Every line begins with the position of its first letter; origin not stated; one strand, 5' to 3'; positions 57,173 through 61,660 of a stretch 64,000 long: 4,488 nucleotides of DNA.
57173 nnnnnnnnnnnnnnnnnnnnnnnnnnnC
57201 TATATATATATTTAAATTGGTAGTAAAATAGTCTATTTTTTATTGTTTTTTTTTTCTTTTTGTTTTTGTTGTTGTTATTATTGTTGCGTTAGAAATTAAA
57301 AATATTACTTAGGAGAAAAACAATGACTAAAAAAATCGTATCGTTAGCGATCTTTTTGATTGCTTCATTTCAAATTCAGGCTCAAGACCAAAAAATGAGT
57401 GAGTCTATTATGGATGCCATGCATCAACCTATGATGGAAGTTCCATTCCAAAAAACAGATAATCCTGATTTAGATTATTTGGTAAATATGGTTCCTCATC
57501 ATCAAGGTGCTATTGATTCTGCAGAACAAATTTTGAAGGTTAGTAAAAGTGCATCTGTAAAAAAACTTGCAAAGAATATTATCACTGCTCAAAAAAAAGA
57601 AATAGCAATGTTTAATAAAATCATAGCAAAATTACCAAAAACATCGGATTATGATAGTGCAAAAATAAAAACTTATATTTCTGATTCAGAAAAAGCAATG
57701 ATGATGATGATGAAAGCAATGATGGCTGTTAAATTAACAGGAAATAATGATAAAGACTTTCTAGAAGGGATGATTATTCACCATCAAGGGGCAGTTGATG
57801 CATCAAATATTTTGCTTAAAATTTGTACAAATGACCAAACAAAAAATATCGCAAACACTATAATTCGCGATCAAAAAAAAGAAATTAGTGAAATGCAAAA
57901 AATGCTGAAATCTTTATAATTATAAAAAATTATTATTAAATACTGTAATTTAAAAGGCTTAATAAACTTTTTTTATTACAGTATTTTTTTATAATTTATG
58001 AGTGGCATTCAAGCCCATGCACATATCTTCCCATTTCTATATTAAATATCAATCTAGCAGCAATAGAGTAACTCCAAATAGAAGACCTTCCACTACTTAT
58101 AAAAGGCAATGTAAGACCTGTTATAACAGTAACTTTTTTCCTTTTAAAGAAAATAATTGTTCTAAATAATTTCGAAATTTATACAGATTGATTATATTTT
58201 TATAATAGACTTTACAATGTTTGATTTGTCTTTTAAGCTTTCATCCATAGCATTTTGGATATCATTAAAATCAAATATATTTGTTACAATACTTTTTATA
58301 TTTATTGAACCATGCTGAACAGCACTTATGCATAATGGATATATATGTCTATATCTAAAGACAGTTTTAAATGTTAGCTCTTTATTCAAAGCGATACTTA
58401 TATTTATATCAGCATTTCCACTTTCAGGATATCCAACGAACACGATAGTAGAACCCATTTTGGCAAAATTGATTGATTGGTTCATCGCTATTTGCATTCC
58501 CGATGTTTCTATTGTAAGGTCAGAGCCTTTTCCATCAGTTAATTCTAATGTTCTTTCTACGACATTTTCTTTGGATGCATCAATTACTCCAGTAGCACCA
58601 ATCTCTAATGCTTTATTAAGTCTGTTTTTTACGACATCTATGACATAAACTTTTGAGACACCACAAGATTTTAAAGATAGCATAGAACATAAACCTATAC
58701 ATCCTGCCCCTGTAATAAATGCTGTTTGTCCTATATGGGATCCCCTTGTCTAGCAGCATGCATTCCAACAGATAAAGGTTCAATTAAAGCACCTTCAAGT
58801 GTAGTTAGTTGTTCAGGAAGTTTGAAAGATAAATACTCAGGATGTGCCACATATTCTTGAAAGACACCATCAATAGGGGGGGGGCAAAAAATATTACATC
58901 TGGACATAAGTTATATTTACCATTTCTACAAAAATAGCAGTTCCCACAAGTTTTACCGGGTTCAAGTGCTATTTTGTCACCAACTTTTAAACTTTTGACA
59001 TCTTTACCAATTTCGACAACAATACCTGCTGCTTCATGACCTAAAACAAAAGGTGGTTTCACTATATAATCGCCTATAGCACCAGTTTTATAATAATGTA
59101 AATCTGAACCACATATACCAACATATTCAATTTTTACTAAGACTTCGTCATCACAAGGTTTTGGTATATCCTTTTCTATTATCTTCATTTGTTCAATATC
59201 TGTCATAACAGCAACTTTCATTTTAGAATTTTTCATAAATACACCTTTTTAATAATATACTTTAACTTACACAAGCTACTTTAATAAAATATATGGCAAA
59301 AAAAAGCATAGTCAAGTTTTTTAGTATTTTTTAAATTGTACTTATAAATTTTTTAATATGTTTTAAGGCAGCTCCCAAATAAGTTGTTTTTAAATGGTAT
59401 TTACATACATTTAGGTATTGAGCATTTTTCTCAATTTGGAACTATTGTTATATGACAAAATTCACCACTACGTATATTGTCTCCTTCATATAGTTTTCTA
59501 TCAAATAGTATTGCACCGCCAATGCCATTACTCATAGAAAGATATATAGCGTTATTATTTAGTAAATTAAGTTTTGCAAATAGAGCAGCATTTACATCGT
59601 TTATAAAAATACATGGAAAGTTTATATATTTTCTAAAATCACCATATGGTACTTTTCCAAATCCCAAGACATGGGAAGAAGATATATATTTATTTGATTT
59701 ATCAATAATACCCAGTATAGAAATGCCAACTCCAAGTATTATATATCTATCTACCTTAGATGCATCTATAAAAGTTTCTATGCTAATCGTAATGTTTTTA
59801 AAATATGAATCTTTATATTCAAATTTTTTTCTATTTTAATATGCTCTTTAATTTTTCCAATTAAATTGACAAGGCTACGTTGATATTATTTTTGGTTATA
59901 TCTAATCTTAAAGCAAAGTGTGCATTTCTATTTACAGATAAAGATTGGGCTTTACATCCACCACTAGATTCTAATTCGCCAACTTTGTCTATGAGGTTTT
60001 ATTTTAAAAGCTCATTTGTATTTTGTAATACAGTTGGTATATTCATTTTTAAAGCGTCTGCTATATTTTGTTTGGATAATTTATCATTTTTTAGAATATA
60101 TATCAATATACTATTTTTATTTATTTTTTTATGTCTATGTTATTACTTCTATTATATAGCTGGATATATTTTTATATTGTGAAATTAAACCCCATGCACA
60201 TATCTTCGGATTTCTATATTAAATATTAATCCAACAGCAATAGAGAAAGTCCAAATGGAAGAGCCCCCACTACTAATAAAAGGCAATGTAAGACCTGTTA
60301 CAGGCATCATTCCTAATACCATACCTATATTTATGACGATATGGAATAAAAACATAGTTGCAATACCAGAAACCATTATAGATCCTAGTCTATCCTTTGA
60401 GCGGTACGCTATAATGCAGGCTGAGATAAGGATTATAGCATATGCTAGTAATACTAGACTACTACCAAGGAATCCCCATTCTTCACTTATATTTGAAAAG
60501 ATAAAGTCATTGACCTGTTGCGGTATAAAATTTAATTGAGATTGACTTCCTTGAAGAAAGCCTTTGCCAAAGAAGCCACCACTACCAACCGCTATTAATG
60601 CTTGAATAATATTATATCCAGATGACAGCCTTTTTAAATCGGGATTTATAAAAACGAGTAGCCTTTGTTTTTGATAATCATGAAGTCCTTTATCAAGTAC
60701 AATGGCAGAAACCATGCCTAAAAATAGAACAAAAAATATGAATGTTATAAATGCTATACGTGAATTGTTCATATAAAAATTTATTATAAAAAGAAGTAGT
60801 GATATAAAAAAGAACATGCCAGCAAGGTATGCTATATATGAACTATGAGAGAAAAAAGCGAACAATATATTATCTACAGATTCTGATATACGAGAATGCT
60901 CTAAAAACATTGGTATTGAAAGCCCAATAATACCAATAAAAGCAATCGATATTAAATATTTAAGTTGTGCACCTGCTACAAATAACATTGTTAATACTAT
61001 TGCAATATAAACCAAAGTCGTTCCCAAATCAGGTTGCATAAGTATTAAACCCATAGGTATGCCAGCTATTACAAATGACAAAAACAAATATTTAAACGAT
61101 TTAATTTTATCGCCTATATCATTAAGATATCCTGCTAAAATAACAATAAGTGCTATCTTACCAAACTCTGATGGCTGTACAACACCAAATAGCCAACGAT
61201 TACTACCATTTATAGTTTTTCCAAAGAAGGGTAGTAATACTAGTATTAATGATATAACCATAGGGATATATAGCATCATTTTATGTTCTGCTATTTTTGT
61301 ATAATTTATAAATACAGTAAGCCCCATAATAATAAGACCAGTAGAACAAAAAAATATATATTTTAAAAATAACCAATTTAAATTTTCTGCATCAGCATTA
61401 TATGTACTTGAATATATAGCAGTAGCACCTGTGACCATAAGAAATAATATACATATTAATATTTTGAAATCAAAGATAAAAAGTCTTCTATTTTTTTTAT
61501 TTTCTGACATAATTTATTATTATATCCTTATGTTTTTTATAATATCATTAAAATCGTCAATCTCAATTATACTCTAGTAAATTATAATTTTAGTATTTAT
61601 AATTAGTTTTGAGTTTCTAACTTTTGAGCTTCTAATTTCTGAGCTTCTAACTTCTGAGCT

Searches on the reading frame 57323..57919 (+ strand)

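Call 78: search_protein_families(library=pfam, proteins=[window:57323-57919:+], max_evalue=0.00001)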
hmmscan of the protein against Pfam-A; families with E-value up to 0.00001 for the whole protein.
window:57323-57919:+ (198 aa): 2 families
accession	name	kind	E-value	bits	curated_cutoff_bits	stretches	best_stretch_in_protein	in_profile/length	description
PF03713.19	DUF305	-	1.1e-32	113.6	27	1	49-195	1-151/151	Domain of unknown function (DUF305)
PF00210.30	Ferritin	-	4.4e-06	27.1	24.5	0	140-196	79-137/142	Ferritin-like domain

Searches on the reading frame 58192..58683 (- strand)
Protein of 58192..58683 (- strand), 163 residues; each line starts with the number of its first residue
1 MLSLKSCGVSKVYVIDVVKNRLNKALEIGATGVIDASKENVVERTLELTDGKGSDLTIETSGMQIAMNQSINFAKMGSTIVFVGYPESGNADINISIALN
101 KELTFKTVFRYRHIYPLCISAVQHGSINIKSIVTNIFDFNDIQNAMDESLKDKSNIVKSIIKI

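Call 78: search_protein_families(library=pfam, proteins=[window:58192-58683:-], max_evalue=0.00001)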
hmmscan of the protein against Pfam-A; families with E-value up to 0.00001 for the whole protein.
window:58192-58683:- (163 aa): 1 family
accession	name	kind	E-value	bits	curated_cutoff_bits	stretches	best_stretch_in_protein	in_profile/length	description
PF00107.32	ADH_zinc_N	-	4.8e-21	75.5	31.8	1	4-116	10-121/129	Zinc-binding dehydrogenase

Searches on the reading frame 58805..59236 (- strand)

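Call 78: search_protein_families(library=pfam, proteins=[window:58805-59236:-], max_evalue=0.00001)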
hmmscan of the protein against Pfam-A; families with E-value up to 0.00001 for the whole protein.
window:58805-59236:- (143 aa): 1 family
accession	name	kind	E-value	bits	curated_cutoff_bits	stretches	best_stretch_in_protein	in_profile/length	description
PF08240.17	ADH_N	-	1.3e-27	96.5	23.5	1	29-113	2-81/104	Alcohol dehydrogenase GroES-like domain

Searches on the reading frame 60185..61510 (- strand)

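Call 78: search_protein_families(library=pfam, proteins=[window:60185-61510:-], max_evalue=0.00001)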
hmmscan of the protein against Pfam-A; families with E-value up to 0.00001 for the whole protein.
window:60185-61510:- (441 aa): 1 family
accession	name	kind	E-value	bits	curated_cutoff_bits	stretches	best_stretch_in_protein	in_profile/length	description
PF01098.24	FTSW_RODA_SPOVE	-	2.5e-80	270.6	26.4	2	238-435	162-353/356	Cell cycle protein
